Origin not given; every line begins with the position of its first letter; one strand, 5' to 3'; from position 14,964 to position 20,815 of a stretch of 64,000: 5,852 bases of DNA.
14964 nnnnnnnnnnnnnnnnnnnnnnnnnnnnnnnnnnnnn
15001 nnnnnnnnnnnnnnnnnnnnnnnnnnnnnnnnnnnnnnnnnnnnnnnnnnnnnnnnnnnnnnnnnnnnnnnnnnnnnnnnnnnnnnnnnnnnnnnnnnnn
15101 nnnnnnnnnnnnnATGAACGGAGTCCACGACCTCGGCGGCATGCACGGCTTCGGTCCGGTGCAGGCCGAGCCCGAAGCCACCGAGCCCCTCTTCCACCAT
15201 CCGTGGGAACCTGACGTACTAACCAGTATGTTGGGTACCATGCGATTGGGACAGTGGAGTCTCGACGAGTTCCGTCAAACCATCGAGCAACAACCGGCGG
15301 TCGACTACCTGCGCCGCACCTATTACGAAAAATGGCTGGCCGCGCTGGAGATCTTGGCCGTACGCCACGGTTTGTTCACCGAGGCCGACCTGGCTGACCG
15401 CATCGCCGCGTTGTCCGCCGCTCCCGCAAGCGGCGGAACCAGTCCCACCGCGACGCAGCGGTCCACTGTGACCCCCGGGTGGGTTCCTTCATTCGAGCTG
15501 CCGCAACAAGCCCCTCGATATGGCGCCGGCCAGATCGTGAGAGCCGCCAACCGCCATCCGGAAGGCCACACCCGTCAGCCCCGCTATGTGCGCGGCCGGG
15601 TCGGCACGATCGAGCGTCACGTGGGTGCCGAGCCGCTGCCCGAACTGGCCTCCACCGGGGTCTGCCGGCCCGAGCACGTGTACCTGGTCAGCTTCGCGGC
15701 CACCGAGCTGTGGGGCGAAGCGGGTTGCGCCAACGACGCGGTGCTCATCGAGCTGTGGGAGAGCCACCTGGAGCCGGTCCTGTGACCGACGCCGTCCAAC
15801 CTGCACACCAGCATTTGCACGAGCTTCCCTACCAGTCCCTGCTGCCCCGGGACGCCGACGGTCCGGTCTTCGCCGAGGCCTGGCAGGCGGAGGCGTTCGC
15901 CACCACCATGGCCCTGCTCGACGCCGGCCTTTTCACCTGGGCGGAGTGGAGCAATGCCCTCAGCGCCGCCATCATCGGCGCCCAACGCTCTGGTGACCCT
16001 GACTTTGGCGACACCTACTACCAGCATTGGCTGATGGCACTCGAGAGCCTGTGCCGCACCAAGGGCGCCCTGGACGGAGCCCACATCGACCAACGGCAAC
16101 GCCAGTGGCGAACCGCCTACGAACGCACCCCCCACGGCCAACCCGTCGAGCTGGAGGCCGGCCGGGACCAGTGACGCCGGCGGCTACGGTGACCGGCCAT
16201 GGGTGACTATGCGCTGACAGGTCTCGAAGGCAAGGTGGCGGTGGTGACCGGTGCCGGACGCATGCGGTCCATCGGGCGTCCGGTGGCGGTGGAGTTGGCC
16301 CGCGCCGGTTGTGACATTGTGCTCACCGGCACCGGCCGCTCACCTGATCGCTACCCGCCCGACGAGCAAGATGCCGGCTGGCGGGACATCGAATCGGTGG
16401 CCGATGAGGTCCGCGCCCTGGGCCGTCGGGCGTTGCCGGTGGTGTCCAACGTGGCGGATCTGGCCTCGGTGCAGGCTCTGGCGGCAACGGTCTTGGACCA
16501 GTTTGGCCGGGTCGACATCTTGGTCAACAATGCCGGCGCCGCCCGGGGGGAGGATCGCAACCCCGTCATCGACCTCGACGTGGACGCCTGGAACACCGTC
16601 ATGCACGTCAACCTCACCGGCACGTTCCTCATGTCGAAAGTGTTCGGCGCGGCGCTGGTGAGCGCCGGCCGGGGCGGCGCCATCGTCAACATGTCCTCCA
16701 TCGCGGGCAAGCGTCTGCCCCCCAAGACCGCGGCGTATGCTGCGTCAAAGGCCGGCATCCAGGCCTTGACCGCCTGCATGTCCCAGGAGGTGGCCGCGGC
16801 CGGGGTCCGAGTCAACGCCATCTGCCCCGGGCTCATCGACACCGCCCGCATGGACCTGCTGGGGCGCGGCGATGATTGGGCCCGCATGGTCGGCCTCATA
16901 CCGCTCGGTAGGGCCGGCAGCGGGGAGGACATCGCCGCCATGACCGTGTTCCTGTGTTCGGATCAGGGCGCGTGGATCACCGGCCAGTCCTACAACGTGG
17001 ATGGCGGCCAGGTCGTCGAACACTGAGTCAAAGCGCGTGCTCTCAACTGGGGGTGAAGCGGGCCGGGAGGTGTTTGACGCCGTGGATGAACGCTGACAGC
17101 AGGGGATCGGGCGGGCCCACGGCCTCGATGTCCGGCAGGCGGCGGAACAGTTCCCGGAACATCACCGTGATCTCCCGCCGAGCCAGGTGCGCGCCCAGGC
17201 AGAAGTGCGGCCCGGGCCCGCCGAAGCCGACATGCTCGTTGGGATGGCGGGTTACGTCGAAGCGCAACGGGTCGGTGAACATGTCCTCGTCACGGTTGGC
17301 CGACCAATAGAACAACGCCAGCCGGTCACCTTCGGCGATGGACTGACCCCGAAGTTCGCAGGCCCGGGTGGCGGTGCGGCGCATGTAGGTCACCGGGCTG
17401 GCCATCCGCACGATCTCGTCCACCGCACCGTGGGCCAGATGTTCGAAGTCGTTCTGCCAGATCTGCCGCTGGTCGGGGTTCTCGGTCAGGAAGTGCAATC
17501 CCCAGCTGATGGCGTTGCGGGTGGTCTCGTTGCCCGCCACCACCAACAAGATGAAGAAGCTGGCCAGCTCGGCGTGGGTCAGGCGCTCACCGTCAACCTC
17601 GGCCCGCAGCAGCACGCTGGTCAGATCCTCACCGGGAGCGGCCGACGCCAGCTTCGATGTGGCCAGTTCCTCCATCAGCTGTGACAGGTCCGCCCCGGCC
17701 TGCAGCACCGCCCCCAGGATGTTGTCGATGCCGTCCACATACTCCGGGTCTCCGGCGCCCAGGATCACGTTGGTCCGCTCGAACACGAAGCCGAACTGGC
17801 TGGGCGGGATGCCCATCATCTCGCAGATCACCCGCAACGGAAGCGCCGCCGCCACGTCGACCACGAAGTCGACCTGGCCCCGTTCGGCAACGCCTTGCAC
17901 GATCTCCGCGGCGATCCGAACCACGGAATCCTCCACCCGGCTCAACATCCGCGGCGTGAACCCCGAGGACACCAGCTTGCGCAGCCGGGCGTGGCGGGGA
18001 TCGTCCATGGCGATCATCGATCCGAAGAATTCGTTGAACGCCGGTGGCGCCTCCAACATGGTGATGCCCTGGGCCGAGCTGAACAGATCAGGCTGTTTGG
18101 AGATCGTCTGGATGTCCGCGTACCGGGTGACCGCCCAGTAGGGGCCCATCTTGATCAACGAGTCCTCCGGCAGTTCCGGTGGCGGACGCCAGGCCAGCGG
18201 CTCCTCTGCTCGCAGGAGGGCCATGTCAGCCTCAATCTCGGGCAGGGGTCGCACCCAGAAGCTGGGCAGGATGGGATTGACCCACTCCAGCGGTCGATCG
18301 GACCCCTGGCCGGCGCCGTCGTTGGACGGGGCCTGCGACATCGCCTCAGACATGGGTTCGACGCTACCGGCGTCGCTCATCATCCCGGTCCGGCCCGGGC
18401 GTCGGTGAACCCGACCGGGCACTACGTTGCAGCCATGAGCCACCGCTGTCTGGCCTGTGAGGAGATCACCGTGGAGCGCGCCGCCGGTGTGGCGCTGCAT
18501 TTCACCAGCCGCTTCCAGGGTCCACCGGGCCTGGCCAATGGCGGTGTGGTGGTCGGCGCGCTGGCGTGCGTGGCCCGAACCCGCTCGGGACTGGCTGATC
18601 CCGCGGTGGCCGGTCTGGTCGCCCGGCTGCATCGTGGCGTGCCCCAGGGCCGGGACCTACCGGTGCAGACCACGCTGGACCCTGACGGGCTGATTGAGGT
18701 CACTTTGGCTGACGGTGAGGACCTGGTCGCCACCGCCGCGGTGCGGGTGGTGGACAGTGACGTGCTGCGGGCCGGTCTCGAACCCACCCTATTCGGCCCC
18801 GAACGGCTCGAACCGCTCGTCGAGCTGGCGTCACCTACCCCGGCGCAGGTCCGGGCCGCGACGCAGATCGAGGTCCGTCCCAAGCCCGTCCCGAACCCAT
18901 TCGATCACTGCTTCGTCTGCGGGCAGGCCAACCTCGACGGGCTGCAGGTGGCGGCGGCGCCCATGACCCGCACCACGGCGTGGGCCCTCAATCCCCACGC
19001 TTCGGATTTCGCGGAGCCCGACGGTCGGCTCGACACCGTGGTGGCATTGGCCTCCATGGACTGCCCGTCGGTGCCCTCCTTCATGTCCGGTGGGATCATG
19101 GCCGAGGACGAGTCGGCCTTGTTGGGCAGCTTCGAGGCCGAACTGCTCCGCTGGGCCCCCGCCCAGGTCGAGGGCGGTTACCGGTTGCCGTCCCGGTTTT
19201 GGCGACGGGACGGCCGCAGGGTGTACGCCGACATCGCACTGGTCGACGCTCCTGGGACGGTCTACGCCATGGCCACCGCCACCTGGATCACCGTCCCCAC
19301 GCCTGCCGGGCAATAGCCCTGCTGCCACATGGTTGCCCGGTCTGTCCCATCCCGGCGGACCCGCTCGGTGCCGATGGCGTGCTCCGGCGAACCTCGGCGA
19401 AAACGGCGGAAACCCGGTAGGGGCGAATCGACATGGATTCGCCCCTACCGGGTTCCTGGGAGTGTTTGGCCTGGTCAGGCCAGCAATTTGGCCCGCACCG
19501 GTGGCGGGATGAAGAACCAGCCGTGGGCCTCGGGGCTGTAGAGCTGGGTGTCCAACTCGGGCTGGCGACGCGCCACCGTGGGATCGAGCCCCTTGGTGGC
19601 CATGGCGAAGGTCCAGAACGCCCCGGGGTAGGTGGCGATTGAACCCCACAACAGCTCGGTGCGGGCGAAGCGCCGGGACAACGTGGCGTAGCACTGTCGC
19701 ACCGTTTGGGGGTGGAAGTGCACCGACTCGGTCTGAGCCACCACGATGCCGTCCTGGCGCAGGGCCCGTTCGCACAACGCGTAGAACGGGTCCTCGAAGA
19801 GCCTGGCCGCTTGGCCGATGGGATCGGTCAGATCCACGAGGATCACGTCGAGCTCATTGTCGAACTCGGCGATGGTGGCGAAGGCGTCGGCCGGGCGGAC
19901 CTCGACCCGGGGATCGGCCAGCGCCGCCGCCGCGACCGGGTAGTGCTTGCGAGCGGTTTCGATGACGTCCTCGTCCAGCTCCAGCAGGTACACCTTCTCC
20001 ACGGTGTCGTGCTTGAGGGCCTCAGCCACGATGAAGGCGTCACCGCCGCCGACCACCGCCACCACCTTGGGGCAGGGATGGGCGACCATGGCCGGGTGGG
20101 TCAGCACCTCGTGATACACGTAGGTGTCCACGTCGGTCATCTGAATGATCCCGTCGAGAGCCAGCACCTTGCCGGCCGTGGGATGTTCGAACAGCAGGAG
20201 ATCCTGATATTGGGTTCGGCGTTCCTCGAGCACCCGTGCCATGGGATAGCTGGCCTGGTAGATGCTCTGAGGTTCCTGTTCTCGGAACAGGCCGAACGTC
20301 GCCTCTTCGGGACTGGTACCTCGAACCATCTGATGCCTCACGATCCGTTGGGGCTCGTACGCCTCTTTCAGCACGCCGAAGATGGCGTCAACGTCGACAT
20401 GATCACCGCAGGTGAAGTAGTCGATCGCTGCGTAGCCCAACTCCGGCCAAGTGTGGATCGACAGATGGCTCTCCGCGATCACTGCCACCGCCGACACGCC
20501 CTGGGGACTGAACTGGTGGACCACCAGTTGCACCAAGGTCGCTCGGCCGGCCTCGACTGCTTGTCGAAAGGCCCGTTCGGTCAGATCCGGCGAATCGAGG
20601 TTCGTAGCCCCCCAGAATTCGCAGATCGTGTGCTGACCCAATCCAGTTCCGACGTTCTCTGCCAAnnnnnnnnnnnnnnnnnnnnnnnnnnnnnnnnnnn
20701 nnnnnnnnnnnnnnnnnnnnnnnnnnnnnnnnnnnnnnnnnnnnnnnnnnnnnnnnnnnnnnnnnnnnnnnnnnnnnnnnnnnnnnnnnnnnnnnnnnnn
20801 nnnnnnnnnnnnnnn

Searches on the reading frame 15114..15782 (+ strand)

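Call 27: search_protein_families(library=pfam, proteins=[window:15114-15782:+], max_evalue=0.001)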
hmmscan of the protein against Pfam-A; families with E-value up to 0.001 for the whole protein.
window:15114-15782:+ (223 aa): 2 families
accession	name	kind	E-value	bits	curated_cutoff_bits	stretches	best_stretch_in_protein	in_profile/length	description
PF21006.2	NHase_beta_N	-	6.2e-32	110.5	21.5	1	1-103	1-101/115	Nitrile hydratase beta subunit, N-terminal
PF02211.21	NHase_beta_C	-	7.1e-24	84.5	27.7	1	131-221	7-98/98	Nitrile hydratase beta subunit, C-terminal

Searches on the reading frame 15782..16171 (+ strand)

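Call 27: search_protein_families(library=pfam, proteins=[window:15782-16171:+], max_evalue=0.001)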
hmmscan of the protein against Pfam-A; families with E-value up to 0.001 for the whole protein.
window:15782-16171:+ (130 aa): 1 family
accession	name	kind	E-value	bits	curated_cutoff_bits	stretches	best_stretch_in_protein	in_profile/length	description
PF21006.2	NHase_beta_N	-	2.4e-10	40.9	21.5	1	25-112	20-101/115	Nitrile hydratase beta subunit, N-terminal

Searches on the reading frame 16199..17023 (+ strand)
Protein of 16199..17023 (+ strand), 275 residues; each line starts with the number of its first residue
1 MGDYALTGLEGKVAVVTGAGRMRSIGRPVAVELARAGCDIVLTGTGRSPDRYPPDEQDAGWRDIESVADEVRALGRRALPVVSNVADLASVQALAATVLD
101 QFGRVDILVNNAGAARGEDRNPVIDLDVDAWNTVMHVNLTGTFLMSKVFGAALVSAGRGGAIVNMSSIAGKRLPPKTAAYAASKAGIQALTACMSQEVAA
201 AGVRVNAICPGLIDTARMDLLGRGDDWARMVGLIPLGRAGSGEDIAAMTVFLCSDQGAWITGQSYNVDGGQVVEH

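Call 27: search_protein_families(library=pfam, proteins=[window:16199-17023:+], max_evalue=0.001)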
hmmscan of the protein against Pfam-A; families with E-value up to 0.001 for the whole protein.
window:16199-17023:+ (275 aa): 4 families
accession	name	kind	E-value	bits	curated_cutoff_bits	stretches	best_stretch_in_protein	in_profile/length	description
PF13561.12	adh_short_C2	-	5.3e-56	190.3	27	1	18-270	1-234/236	Enoyl-(Acyl carrier protein) reductase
PF00106.31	adh_short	-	6.3e-47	160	26.6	1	12-217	1-186/195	short chain dehydrogenase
PF08659.16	KR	-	1.4e-08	35.3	22.6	1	17-197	6-166/180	KR domain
PF23441.1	SDR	-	0.00018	21.4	27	1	83-270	68-254/258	SDR-like rossmann domain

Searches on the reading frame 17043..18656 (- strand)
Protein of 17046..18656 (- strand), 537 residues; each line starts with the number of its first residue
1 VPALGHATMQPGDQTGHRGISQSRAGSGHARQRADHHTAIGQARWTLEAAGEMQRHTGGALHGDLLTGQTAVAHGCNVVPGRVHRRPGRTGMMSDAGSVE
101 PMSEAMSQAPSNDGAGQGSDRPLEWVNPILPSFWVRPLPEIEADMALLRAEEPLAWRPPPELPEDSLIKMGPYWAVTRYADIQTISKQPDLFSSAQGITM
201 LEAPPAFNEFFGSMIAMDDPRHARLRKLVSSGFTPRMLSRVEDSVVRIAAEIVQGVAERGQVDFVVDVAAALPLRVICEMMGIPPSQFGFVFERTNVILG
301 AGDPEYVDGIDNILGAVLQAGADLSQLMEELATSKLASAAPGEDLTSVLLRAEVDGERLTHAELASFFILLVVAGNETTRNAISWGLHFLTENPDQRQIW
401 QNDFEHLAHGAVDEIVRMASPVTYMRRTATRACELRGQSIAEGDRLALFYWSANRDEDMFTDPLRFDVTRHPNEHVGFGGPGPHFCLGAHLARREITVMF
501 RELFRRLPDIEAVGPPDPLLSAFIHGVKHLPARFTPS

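Call 15: find_encoding_contigs(protein=window:17043-18632:-, flank=10000, max_places=10)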
Protein window:17043-18632:- (529 aa): no gene with exactly this product is on record in the collection.

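Call 25: search_protein_families(library=pfam, proteins=[window:17046-18656:-], max_evalue=0.01)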
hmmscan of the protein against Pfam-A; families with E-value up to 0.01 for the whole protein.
window:17046-18656:- (537 aa): 1 family
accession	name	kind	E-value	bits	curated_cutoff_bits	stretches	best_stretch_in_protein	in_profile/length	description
PF00067.27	p450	-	1.3e-25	90.6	22.8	1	320-506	212-431/462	Cytochrome P450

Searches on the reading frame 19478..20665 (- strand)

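Call 25: search_protein_families(library=pfam, proteins=[window:19478-20665:-], max_evalue=0.01)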
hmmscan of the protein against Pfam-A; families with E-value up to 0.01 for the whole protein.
window:19478-20665:- (396 aa): 5 families
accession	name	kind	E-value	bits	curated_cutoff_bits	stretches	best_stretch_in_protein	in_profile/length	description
PF01564.23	Spermine_synth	-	4.6e-47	160.4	22.9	1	183-359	3-179/186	Spermine/spermidine synthase domain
PF02675.21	AdoMet_dc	-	1.3e-33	115.9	25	1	12-116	1-107/107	S-adenosylmethionine decarboxylase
PF17284.7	Spermine_synt_N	-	2.2e-07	31.1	22.1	1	138-177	13-52/53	Spermidine synthase tetramerisation domain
PF13847.12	Methyltransf_31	-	0.0088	16.2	27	0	207-314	15-113/145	Methyltransferase domain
PF13649.12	Methyltransf_25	-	0.0096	17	27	0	205-277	4-70/97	Methyltransferase domain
